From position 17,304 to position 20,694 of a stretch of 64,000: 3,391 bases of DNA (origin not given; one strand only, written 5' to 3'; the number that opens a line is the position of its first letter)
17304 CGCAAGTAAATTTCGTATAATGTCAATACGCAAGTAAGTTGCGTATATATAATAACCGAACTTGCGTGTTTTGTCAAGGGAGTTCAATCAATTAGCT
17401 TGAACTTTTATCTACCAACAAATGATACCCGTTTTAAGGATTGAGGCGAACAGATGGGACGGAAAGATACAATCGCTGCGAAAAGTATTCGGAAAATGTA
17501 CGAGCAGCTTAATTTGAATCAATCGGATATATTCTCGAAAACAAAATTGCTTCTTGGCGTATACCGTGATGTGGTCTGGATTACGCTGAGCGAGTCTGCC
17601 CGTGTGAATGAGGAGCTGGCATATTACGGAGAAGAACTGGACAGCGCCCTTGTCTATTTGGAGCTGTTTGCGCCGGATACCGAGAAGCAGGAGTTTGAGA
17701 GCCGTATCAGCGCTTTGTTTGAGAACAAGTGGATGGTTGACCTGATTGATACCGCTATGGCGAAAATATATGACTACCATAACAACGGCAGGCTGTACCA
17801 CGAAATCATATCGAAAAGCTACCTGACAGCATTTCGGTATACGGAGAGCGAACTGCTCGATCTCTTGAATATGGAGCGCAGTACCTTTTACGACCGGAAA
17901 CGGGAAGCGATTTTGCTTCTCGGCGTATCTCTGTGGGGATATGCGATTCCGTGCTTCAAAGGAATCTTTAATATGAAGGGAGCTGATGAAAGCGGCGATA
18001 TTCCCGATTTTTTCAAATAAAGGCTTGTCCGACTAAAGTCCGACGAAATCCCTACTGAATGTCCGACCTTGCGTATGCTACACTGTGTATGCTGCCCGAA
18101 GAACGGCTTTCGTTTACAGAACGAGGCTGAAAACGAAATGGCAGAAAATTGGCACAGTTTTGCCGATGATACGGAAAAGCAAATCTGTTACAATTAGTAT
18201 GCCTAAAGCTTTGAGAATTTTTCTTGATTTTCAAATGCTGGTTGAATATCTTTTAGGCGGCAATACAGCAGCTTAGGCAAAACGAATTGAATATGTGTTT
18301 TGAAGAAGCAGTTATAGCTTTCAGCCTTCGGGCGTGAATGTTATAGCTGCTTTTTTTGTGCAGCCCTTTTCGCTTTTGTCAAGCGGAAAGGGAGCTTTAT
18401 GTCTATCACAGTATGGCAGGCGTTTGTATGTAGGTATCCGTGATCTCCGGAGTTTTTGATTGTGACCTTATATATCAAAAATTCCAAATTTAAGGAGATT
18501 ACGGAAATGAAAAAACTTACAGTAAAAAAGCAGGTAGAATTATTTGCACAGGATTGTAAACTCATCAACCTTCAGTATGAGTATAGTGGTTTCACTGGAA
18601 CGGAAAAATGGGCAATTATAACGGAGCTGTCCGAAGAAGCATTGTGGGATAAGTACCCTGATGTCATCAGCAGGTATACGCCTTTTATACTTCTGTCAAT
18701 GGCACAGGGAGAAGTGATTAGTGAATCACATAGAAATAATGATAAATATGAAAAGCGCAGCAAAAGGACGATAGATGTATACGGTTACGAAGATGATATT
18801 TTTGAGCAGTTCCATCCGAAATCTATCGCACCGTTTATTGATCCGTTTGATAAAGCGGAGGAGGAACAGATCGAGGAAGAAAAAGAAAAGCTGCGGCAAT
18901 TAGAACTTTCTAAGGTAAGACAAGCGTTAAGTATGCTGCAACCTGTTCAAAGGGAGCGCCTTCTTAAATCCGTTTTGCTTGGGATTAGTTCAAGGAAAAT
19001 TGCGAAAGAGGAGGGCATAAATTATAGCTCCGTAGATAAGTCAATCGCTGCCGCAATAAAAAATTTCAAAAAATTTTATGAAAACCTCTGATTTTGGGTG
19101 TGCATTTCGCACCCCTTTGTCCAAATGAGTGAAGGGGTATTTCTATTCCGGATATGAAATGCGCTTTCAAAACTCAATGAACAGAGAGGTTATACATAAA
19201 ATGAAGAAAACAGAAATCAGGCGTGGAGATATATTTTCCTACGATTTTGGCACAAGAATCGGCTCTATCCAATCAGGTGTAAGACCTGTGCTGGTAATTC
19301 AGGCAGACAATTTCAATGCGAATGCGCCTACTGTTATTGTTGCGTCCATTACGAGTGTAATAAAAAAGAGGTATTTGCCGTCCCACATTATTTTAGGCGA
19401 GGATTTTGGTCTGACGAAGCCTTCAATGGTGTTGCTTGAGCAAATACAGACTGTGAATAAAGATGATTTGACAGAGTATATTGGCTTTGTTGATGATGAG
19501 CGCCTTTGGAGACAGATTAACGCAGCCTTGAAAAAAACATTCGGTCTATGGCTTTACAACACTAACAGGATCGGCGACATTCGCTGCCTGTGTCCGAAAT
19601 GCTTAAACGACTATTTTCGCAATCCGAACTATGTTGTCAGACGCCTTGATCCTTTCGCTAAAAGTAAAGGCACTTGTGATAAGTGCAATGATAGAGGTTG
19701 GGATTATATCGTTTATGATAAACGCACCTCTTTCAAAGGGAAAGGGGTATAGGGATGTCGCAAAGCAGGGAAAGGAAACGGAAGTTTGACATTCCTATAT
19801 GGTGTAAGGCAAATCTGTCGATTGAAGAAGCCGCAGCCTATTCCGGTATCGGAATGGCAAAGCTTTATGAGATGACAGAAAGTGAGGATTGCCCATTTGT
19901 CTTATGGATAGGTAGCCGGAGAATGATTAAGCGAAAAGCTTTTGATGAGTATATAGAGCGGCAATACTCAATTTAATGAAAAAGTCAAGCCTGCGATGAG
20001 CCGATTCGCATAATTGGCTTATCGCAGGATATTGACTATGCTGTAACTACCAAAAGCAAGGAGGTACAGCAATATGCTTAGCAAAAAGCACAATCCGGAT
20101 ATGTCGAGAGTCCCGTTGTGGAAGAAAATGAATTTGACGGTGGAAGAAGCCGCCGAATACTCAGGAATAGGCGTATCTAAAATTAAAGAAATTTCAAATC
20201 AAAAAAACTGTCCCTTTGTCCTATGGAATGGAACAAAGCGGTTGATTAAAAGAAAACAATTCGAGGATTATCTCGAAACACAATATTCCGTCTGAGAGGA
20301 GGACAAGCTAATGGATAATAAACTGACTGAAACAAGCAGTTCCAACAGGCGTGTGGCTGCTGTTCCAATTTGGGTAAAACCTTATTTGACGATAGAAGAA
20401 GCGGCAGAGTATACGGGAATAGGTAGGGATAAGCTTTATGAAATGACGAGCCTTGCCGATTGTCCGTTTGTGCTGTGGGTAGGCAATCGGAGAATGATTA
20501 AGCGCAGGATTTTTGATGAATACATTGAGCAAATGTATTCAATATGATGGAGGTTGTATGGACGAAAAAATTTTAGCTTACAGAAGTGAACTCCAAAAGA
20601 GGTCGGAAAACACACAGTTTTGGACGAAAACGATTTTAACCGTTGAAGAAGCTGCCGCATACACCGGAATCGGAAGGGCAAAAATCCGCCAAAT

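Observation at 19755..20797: Four tandem paralogous Tn916-type excisionase (Xis) genes upstream of a single Int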

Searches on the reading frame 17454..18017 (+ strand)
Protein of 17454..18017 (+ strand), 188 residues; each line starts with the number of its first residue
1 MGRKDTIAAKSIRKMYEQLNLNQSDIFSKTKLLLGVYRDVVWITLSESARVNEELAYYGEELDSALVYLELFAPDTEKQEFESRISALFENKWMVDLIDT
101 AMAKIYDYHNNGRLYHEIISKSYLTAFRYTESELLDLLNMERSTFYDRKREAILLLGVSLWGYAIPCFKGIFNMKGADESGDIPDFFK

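Call 5: search_protein_families(library=pfam, proteins=[window:17454-18017:+], max_evalue=0.01)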
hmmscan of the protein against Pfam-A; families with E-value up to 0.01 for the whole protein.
window:17454-18017:+ (188 aa): 1 family
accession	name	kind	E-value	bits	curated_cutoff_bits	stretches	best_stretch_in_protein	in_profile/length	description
PF05365.17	UCR_UQCRX_QCR9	-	0.00034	20.9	27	1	98-120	29-51/53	Ubiquinol-cytochrome C reductase, UQCRX/QCR9 like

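Call 35: search_protein_families(library=ncbifam, proteins=[window:17454-18017:+], max_evalue=0.01)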
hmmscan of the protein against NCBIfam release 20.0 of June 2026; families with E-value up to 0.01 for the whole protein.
window:17454-18017:+ (188 aa): 1 family
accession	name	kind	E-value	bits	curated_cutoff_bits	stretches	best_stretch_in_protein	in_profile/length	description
TIGR01637.1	phage_arpU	subfamily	0.0043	17.3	43.1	1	74-156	44-126/136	ArpU family phage packaging/lysis transcriptional regulator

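Call 70: search_protein_families(library=padloc, proteins=[window:17454-18017:+], max_evalue=0.01)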
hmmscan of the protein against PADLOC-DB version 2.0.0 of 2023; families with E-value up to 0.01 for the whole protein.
window:17454-18017:+ (188 aa): 0 families

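Call 71: search_protein_families(library=phrogs, proteins=[window:17454-18017:+], max_evalue=0.001)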
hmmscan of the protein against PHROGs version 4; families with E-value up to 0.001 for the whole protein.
window:17454-18017:+ (188 aa): 2 families
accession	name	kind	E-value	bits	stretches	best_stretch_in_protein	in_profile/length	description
phrog_1558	-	unknown function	3.6e-07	31.2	1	10-163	23-171/178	-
phrog_248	-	transcription regulation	0.00011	23.3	1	92-155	77-132/161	transcriptional activator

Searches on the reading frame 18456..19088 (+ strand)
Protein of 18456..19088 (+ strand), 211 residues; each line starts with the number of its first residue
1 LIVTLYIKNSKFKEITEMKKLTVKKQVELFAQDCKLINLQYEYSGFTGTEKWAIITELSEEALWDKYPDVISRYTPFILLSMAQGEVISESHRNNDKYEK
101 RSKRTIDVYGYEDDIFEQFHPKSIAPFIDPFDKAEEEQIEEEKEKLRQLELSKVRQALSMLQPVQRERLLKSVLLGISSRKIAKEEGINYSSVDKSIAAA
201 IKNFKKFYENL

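Call 5: search_protein_families(library=pfam, proteins=[window:18456-19088:+], max_evalue=0.01)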
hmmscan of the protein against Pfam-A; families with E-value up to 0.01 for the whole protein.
window:18456-19088:+ (211 aa): 1 family
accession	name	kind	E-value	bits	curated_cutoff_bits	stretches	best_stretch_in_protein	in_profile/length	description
PF08281.18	Sigma70_r4_2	-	1e-06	28.7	25.7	1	153-202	3-52/54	Sigma-70, region 4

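Call 35: search_protein_families(library=ncbifam, proteins=[window:18456-19088:+], max_evalue=0.01)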
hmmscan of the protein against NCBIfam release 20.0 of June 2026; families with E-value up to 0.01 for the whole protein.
window:18456-19088:+ (211 aa): 10 families
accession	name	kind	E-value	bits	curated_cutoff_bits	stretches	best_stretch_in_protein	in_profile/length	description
NF005248.0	PRK06759.1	equivalog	1.5e-06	28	133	1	142-206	87-152/156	RNA polymerase factor sigma-70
TIGR02937.1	sigma70-ECF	superfamily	1.5e-05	24.7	42.9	1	98-206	85-163/165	sigma-70 family RNA polymerase sigma factor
NF009179.0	PRK12527.1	equivalog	6.3e-05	23.1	162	1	140-203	85-148/159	RNA polymerase sigma factor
NF007218.0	PRK09639.1-2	equivalog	0.00057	19.6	265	1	141-208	113-179/185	RNA polymerase sigma factor SigX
TIGR02985.1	Sig70_bacteroi1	subfamily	0.0011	19.2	126.4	1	136-206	88-160/162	RNA polymerase sigma-70 factor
NF040705.1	sigma_mbnA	exception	0.0016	18.1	350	1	151-206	101-156/272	methanobactin precursor domain-containing sigma factor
NF007215.0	PRK09637.1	equivalog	0.0032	17.5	212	1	136-207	81-153/181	RNA polymerase sigma factor SigZ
NF005385.0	PRK06930.1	subfamily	0.0036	17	136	1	123-205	78-159/170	positive control sigma-like factor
NF007232.0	PRK09651.1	subfamily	0.0038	17.3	185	1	132-203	91-163/173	RNA polymerase sigma factor FecI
TIGR02983.1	SigE-fam_strep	subfamily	0.0042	17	141.55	1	141-205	91-155/162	SigE family RNA polymerase sigma factor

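Call 70: search_protein_families(library=padloc, proteins=[window:18456-19088:+], max_evalue=0.01)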
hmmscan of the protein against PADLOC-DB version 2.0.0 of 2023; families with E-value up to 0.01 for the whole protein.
window:18456-19088:+ (211 aa): 0 families

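Call 71: search_protein_families(library=phrogs, proteins=[window:18456-19088:+], max_evalue=0.001)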
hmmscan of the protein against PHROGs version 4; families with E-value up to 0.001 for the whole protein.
window:18456-19088:+ (211 aa): 2 families
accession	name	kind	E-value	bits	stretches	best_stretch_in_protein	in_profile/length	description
phrog_11138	-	unknown function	1.5e-14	55.5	1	83-210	28-141/142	-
phrog_1740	-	transcription regulation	3.3e-07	30.2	1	96-209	121-217/567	RNA polymerase sigma factor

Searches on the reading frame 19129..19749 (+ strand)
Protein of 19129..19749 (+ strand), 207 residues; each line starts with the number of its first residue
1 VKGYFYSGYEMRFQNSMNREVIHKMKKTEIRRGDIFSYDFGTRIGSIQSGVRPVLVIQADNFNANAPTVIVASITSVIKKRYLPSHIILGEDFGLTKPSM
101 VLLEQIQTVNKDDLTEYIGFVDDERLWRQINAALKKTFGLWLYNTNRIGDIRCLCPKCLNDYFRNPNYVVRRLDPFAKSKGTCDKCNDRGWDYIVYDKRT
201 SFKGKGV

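Call 5: search_protein_families(library=pfam, proteins=[window:19129-19749:+], max_evalue=0.01)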
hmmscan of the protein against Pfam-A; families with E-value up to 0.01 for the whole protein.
window:19129-19749:+ (207 aa): 1 family
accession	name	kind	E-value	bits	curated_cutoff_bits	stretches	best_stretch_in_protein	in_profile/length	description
PF02452.23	PemK_toxin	-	1.2e-23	83.8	23.1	1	31-137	1-108/109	PemK-like, MazF-like toxin of type II toxin-antitoxin system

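Call 35: search_protein_families(library=ncbifam, proteins=[window:19129-19749:+], max_evalue=0.01)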
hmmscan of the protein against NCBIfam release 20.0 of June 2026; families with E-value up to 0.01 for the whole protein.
window:19129-19749:+ (207 aa): 2 families
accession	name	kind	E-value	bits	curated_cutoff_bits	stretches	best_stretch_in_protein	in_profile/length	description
NF007320.0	PRK09812.1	equivalog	5.9e-05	23.1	129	1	25-89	2-67/116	type II toxin-antitoxin system ChpB family toxin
NF007386.0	PRK09907.1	equivalog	0.00022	21.2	120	1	32-110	9-82/111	endoribonuclease MazF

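Call 70: search_protein_families(library=padloc, proteins=[window:19129-19749:+], max_evalue=0.01)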
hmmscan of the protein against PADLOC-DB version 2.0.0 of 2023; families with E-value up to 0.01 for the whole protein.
window:19129-19749:+ (207 aa): 0 families

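Call 71: search_protein_families(library=phrogs, proteins=[window:19129-19749:+], max_evalue=0.001)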
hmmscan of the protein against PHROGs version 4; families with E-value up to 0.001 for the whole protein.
window:19129-19749:+ (207 aa): 2 families
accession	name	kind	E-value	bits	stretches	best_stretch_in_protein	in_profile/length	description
phrog_1936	-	moron, auxiliary metabolic gene and host takeover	1.2e-25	91.4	1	26-140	5-121/188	MazF-like growth inhibitor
phrog_35650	-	moron, auxiliary metabolic gene and host takeover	4.7e-10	40.3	1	26-151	13-146/224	MazF-like growth inhibitor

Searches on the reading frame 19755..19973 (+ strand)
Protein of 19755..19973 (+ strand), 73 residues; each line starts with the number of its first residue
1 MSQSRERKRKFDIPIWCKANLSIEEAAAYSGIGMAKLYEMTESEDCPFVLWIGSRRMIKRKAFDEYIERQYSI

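Call 5: search_protein_families(library=pfam, proteins=[window:19755-19973:+], max_evalue=0.01)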
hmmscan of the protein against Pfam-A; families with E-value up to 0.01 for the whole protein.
window:19755-19973:+ (73 aa): 3 families
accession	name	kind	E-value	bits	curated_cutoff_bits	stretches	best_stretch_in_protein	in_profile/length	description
PF09035.16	Tn916-Xis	-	5.9e-21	74.9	22.9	1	12-71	7-67/69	Excisionase from transposon Tn916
PF12728.13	HTH_17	-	1.4e-10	41.7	27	1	21-70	2-50/51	Helix-turn-helix domain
PF20063.5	DUF6462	-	0.003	18.2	27.1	1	22-69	5-50/51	Family of unknown function (DUF6462)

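Call 35: search_protein_families(library=ncbifam, proteins=[window:19755-19973:+], max_evalue=0.01)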
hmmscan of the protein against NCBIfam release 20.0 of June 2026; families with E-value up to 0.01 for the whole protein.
window:19755-19973:+ (73 aa): 1 family
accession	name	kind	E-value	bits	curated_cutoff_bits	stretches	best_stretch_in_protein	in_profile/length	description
TIGR01764.1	excise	domain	4e-08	33.5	28.8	1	21-69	2-49/49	excisionase family DNA-binding protein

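Call 70: search_protein_families(library=padloc, proteins=[window:19755-19973:+], max_evalue=0.01)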
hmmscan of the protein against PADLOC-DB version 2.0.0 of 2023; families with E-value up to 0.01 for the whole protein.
window:19755-19973:+ (73 aa): 0 families

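Call 71: search_protein_families(library=phrogs, proteins=[window:19755-19973:+], max_evalue=0.001)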
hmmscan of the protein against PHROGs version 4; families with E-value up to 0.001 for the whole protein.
window:19755-19973:+ (73 aa): 2 families
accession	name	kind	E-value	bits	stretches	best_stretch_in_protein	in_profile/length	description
phrog_16129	-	integration and excision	5.4e-18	65.7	1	8-73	1-67/67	excisionase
phrog_7338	-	unknown function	1.9e-08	35.5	1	18-70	28-80/87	-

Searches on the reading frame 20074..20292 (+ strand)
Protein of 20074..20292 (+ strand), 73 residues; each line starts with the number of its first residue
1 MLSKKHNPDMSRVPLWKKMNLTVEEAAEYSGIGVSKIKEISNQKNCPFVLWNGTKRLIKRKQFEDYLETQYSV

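Call 5: search_protein_families(library=pfam, proteins=[window:20074-20292:+], max_evalue=0.01)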
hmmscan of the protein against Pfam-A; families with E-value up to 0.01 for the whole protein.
window:20074-20292:+ (73 aa): 3 families
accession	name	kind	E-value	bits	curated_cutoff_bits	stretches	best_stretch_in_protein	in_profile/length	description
PF09035.16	Tn916-Xis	-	1e-25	90.2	22.9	1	12-72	7-68/69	Excisionase from transposon Tn916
PF12728.13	HTH_17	-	2.4e-08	34.6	27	1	21-70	2-50/51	Helix-turn-helix domain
PF20063.5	DUF6462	-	0.0005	20.7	27.1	1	22-69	5-50/51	Family of unknown function (DUF6462)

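Call 18: search_solved_structures(query=window:20074-20292:+, max_evalue=1, show_alignments=2)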
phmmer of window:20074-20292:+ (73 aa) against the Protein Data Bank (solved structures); distinct sequences matched with E-value up to 1: 3.
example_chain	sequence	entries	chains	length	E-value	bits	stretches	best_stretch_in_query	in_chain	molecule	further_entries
1y6u_A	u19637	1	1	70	2.5e-11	46.7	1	11-69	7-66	Excisionase from transposon Tn916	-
8vd6_A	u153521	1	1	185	5.7e-07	32.9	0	21-46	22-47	CAP REPEAT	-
8e6y_A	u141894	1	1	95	0.98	13.1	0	7-47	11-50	Sa1_V90T_30C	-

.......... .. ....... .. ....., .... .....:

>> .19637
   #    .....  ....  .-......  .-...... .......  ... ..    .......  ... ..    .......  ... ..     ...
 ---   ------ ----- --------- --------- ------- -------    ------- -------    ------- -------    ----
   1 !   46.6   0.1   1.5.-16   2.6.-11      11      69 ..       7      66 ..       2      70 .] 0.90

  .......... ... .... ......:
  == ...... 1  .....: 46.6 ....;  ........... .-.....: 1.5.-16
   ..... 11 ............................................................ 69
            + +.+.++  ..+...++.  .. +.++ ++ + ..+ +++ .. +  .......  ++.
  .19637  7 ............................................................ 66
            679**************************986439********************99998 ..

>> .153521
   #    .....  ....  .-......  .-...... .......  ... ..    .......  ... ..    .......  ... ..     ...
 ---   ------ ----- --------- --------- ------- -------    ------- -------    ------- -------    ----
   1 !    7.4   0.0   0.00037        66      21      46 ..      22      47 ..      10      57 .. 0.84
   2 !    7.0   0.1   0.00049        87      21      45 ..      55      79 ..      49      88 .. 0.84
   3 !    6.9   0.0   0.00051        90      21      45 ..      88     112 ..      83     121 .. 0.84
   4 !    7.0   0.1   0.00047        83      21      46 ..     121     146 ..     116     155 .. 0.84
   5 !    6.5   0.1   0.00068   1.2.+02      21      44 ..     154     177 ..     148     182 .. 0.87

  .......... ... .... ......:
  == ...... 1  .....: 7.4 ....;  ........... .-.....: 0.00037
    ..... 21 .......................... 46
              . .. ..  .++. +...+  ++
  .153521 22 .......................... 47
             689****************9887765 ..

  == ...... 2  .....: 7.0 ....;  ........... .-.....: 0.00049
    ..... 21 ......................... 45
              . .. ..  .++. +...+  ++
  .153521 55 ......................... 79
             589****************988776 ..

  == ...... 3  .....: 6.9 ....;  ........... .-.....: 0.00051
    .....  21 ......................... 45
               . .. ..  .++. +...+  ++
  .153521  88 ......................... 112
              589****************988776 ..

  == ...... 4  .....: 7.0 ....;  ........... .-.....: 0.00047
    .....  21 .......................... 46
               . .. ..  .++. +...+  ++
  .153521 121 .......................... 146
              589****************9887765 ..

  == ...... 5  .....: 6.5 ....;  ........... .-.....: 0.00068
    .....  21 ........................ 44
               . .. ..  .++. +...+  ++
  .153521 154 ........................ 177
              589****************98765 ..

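Call 35: search_protein_families(library=ncbifam, proteins=[window:20074-20292:+], max_evalue=0.01)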
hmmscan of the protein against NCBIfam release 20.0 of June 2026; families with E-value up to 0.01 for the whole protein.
window:20074-20292:+ (73 aa): 1 family
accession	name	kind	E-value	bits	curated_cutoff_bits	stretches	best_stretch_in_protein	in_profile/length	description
TIGR01764.1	excise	domain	9.6e-09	35.5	28.8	1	21-68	2-48/49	excisionase family DNA-binding protein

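Call 71: search_protein_families(library=phrogs, proteins=[window:20074-20292:+], max_evalue=0.001)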
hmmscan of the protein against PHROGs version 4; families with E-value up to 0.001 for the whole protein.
window:20074-20292:+ (73 aa): 3 families
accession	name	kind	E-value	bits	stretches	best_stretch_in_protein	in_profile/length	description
phrog_16129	-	integration and excision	9.4e-21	74.5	1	13-71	6-65/67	excisionase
phrog_7338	-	unknown function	5.9e-11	43.5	1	18-70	28-80/87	-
phrog_25262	-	unknown function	9.8e-05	23.3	1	12-68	25-82/106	-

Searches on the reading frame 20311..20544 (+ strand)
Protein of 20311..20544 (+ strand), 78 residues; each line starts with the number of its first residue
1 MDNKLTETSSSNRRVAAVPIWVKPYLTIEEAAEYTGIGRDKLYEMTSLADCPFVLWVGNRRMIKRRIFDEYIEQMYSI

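Call 5: search_protein_families(library=pfam, proteins=[window:20311-20544:+], max_evalue=0.01)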
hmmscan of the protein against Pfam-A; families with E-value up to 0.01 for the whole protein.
window:20311-20544:+ (78 aa): 3 families
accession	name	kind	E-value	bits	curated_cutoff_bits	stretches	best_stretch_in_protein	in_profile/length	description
PF09035.16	Tn916-Xis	-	9.9e-19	67.8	22.9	1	16-75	6-66/69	Excisionase from transposon Tn916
PF12728.13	HTH_17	-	1.7e-10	41.4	27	1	25-74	1-49/51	Helix-turn-helix domain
PF20063.5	DUF6462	-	8e-06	26.4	27.1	1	23-75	1-51/51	Family of unknown function (DUF6462)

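Call 35: search_protein_families(library=ncbifam, proteins=[window:20311-20544:+], max_evalue=0.01)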
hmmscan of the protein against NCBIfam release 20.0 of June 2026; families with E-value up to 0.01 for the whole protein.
window:20311-20544:+ (78 aa): 1 family
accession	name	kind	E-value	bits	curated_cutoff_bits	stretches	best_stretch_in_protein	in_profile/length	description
TIGR01764.1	excise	domain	1.8e-10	41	28.8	1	25-74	1-49/49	excisionase family DNA-binding protein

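Call 71: search_protein_families(library=phrogs, proteins=[window:20311-20544:+], max_evalue=0.001)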
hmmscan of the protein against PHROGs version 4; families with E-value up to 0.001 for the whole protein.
window:20311-20544:+ (78 aa): 3 families
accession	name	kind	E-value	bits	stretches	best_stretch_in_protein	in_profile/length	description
phrog_16129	-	integration and excision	5e-14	53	1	18-78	6-67/67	excisionase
phrog_7338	-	unknown function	1.2e-08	36.1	1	22-74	27-79/87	-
phrog_25262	-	unknown function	1.7e-05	25.7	1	4-73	15-82/106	-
